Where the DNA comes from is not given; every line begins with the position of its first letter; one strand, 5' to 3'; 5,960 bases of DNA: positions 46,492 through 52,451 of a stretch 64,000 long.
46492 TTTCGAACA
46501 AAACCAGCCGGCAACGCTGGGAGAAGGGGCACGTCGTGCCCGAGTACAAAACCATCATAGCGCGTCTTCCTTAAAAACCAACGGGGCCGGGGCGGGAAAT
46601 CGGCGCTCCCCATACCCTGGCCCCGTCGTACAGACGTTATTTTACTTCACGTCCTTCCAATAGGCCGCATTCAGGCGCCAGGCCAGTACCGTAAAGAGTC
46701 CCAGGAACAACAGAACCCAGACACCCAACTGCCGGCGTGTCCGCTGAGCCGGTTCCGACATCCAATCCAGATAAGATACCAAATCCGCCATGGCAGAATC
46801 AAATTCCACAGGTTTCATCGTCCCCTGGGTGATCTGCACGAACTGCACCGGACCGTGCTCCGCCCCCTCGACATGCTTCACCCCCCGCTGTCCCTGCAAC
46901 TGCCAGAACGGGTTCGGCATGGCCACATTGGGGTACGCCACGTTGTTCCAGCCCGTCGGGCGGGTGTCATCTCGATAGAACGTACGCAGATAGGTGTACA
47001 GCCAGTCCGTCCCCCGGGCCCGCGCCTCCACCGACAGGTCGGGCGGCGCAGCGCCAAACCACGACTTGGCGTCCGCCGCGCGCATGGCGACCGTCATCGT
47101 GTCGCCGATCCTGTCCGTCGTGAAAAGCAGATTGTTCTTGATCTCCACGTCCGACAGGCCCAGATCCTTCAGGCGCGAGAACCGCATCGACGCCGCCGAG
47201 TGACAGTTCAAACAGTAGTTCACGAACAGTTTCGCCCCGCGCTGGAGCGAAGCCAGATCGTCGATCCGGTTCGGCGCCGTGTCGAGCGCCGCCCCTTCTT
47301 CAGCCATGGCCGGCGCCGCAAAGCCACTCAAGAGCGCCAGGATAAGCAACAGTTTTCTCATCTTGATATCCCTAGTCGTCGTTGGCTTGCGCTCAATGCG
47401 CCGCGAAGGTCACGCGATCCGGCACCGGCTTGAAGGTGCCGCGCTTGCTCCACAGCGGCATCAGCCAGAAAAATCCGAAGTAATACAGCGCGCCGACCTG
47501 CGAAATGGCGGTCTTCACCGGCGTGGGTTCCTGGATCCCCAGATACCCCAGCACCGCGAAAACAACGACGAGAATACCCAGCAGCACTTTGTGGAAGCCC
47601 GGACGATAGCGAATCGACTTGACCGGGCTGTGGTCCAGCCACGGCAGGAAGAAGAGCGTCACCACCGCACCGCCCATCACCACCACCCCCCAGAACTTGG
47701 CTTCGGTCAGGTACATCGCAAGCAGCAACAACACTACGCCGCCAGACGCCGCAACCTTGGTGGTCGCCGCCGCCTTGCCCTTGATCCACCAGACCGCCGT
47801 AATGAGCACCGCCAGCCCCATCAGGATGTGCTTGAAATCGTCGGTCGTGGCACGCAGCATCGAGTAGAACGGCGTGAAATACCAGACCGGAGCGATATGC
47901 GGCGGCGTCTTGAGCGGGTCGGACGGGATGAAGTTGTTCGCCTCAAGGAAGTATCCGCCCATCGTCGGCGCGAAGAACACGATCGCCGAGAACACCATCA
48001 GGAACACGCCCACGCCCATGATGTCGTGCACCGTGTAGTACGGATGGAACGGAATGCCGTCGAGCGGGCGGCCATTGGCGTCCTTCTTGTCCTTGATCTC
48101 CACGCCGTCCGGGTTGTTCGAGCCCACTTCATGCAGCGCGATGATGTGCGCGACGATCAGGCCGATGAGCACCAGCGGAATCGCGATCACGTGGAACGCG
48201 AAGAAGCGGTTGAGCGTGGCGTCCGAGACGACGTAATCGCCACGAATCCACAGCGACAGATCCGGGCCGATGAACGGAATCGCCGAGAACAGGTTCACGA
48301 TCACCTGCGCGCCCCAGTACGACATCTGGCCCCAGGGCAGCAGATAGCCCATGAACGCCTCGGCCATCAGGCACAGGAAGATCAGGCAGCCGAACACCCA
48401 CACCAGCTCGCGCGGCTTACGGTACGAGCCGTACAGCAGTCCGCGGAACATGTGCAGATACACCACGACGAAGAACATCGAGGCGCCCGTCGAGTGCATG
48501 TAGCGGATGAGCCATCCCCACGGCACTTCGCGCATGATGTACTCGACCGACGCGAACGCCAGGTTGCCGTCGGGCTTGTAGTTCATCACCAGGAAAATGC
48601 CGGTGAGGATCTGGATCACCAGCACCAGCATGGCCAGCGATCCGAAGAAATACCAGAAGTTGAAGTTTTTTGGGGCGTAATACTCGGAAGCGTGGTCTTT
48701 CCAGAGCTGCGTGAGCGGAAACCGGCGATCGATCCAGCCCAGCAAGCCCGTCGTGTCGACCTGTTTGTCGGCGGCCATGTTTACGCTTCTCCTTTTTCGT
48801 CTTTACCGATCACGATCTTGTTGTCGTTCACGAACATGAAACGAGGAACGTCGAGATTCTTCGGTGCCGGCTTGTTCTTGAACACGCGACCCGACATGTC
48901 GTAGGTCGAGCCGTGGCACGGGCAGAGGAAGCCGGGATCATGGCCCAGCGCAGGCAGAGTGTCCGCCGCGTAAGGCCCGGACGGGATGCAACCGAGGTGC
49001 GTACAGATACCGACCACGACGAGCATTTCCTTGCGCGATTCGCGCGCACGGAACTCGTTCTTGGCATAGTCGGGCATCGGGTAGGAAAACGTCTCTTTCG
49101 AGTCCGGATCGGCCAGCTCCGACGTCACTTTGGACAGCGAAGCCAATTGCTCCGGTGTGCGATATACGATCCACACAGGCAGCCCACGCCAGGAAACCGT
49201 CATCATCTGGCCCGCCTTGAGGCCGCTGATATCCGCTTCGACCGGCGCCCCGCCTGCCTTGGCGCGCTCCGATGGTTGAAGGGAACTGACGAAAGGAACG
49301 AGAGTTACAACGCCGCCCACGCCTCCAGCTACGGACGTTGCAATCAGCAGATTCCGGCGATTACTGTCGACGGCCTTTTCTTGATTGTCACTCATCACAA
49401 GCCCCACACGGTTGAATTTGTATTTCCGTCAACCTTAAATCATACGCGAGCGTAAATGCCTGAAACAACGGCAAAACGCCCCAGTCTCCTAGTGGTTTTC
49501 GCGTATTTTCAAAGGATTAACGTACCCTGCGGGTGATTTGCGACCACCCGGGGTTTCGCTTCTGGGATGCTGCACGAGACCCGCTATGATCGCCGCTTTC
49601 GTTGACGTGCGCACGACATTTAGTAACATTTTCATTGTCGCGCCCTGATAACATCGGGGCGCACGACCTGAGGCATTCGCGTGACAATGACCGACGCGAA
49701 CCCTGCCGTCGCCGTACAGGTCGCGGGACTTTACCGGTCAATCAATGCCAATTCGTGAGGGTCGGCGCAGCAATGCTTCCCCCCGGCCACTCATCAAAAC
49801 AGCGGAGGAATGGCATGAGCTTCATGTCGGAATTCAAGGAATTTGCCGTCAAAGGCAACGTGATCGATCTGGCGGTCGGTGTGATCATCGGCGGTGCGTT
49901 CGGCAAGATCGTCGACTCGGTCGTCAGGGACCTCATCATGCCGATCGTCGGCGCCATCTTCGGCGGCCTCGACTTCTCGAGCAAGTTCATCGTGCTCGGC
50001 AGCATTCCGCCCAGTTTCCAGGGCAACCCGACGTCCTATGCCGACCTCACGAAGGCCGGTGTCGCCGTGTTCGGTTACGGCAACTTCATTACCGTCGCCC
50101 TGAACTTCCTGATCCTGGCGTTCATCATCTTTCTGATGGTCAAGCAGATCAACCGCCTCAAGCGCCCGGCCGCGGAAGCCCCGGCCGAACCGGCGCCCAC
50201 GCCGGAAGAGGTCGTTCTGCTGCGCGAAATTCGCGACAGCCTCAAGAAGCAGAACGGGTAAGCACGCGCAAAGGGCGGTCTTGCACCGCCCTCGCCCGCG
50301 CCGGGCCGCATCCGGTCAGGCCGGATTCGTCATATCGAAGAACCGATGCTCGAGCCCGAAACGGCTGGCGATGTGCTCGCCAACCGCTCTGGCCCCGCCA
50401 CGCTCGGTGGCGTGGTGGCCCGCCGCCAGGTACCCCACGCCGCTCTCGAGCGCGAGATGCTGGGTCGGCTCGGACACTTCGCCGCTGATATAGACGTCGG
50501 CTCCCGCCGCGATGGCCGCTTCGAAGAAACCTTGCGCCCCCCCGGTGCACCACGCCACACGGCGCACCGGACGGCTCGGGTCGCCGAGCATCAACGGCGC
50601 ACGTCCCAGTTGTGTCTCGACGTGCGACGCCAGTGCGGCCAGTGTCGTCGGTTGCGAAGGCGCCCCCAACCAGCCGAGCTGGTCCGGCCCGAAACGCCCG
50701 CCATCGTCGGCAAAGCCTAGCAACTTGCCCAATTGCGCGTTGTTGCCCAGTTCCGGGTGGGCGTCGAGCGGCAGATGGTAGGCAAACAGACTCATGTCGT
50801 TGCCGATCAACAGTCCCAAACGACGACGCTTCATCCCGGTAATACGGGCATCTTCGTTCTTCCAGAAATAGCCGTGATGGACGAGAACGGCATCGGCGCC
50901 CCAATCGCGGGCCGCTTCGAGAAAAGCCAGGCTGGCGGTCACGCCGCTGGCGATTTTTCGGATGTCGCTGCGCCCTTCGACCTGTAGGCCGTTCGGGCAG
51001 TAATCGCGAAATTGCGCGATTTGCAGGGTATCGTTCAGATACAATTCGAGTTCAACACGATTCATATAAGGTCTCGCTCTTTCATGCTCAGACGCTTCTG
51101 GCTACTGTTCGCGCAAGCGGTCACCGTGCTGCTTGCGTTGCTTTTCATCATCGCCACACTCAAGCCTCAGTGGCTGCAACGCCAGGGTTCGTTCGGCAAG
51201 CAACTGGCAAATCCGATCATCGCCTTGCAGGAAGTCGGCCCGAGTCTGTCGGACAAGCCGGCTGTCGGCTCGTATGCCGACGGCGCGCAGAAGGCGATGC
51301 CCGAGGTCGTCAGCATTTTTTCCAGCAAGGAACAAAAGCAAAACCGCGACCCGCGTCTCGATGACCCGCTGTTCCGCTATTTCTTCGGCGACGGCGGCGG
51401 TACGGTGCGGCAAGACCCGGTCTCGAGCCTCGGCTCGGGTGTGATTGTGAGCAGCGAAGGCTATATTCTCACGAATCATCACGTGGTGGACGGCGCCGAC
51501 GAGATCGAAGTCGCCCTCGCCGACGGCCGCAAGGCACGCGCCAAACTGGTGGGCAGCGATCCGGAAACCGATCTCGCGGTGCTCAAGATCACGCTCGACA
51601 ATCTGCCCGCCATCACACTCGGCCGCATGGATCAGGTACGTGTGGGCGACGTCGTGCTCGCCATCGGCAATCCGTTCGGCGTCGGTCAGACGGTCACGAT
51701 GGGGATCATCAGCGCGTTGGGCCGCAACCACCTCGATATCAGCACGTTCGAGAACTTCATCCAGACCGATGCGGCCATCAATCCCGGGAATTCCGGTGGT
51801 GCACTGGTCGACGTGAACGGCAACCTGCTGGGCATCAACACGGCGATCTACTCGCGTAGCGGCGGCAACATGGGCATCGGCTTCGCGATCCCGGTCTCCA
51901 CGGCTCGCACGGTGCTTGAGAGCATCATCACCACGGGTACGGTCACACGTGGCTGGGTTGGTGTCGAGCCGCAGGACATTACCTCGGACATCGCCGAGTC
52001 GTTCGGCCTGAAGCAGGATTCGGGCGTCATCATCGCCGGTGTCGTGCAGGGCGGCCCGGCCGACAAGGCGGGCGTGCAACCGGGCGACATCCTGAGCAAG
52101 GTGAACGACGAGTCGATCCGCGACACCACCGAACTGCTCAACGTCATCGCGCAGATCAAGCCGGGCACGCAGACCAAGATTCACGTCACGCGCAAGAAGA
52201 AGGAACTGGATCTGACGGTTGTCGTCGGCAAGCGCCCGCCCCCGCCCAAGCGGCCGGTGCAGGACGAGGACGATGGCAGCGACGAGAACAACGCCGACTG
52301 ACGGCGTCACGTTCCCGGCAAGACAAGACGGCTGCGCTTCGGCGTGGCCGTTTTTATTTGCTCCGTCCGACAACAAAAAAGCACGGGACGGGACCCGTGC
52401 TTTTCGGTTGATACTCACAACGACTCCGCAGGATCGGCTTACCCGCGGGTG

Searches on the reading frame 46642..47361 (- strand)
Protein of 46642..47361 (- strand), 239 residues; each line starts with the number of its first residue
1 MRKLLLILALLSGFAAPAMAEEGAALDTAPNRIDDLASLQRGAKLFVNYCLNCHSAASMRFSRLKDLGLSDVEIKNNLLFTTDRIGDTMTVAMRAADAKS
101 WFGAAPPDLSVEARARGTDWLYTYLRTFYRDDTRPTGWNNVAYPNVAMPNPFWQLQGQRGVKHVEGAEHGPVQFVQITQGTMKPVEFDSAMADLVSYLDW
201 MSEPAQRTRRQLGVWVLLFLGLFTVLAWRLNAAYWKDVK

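Call 21: search_protein_families(library=pfam, proteins=[window:46642-47361:-], max_evalue=0.00001)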
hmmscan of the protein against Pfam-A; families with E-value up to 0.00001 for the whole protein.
window:46642-47361:- (239 aa): 1 family
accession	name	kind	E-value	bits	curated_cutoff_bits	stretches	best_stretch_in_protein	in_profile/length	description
PF02167.20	Cytochrom_C1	-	3.2e-21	76.5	22.8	1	35-237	11-218/219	Cytochrome C1 family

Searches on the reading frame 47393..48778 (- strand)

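Call 21: search_protein_families(library=pfam, proteins=[window:47393-48778:-], max_evalue=0.00001)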
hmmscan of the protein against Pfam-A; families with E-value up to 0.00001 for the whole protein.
window:47393-48778:- (461 aa): 3 families
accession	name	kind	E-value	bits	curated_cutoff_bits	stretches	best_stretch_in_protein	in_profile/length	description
PF00033.24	Cytochrome_B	-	2.3e-68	230.2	27.2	1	32-219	3-189/189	Cytochrome b/b6/petB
PF13631.11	Cytochrom_B_N_2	-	1.9e-45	155.3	27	1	101-272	2-164/169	Cytochrome b(N-terminal)/b6/petB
PF00032.22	Cytochrom_B_C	-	8.8e-32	109.8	20.7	1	285-434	1-102/102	Cytochrome b(C-terminal)/b6/petD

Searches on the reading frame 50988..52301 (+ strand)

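Call 63: search_protein_families(library=pfam, proteins=[window:50988-52301:+], max_evalue=0.00001)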
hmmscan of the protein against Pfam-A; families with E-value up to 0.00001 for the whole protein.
window:50988-52301:+ (437 aa): 5 families
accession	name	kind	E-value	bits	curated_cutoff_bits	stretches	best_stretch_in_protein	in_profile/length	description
PF13365.12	Trypsin_2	-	9.7e-37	127.3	27.6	1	149-283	1-144/144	Trypsin-like peptidase domain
PF00089.32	Trypsin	-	1.4e-20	74.5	20.6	1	148-308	26-218/220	Trypsin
PF13180.12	PDZ_2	-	2.7e-15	56.8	27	1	341-411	12-78/80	PDZ domain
PF17820.7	PDZ_6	-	3.8e-13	49.4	27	1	348-401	1-53/54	PDZ domain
PF00595.29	PDZ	-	2.2e-10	41.2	23.2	1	320-400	8-78/81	PDZ domain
